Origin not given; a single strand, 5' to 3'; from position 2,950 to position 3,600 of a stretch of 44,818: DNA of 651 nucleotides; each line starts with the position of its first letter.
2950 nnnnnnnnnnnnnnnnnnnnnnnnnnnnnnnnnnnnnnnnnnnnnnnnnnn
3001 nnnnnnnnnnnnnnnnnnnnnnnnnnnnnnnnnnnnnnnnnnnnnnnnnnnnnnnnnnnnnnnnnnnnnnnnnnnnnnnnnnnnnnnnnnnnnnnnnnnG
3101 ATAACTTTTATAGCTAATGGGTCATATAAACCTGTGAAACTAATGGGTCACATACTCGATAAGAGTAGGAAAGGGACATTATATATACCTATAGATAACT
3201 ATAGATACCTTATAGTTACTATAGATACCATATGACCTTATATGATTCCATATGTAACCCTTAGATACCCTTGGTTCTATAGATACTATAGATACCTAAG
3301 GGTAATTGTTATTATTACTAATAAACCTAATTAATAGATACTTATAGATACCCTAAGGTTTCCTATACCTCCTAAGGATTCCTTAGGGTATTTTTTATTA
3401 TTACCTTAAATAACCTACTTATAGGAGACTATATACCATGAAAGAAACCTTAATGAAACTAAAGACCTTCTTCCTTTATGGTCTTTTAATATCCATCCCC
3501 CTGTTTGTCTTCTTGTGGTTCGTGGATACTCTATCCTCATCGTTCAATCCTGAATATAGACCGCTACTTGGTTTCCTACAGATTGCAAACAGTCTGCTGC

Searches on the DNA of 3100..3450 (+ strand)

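Call 80: search_dna_similar(query=window:3100-3450:+, collection=phages, mode=distant, max_evalue=0.01, max_rows=15)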
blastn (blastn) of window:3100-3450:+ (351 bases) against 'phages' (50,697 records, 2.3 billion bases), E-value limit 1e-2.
No match.
